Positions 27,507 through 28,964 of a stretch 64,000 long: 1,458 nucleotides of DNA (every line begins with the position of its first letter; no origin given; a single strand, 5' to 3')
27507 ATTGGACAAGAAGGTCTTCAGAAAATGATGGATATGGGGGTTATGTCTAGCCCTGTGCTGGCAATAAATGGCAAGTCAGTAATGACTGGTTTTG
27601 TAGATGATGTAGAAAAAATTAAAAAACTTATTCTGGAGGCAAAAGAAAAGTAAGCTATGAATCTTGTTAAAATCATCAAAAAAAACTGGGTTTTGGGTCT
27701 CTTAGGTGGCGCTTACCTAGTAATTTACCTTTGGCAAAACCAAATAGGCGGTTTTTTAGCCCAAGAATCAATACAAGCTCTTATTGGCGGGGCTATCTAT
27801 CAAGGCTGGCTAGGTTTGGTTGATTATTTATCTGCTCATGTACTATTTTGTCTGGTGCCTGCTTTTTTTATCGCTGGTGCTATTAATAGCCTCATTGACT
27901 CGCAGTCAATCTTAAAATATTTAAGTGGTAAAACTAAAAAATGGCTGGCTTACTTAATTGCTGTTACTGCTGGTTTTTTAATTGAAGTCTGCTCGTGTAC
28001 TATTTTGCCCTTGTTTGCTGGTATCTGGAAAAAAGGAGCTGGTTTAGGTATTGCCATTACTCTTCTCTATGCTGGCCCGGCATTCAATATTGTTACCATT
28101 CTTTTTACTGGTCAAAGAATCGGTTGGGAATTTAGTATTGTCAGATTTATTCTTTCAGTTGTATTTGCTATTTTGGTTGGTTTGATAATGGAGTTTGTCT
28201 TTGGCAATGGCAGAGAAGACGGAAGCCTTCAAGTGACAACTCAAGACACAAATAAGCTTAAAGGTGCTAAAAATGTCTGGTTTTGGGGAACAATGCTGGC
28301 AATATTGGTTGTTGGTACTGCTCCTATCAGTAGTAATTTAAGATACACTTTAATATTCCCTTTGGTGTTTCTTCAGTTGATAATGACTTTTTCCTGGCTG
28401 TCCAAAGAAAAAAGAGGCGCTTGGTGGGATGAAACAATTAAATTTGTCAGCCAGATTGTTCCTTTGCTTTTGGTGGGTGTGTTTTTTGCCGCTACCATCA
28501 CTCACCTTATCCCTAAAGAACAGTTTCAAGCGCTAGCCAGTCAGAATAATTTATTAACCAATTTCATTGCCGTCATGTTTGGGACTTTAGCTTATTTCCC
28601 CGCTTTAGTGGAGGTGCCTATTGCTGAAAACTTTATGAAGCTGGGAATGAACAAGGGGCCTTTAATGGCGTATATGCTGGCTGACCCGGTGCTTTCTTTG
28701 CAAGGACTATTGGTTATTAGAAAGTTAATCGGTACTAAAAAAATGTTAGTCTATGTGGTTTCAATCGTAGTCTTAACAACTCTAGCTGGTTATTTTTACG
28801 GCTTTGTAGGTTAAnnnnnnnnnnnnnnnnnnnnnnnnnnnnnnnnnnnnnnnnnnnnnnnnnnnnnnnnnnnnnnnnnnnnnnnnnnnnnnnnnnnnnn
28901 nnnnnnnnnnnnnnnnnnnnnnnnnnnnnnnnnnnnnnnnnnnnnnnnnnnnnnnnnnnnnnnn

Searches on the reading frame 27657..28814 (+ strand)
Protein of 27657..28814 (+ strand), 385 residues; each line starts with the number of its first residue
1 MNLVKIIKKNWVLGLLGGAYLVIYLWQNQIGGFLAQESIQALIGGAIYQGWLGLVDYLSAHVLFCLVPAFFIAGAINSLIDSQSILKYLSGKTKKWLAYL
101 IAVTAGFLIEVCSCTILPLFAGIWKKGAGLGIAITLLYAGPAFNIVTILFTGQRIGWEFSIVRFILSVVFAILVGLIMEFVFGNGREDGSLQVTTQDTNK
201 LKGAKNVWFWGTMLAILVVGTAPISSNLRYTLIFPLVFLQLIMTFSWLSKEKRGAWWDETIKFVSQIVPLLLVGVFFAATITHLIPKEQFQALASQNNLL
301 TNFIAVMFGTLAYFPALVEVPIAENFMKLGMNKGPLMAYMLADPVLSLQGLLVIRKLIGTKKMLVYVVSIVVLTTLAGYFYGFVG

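Call 9: search_protein_families(library=pfam, proteins=[window:27657-28814:+], max_evalue=0.001)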
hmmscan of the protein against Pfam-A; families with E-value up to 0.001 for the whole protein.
window:27657-28814:+ (385 aa): 1 family
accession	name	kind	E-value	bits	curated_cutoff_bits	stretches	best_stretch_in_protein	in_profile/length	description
PF03773.19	ArsP_1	-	3.8e-66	223.7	32.3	1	52-383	6-294/294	Predicted permease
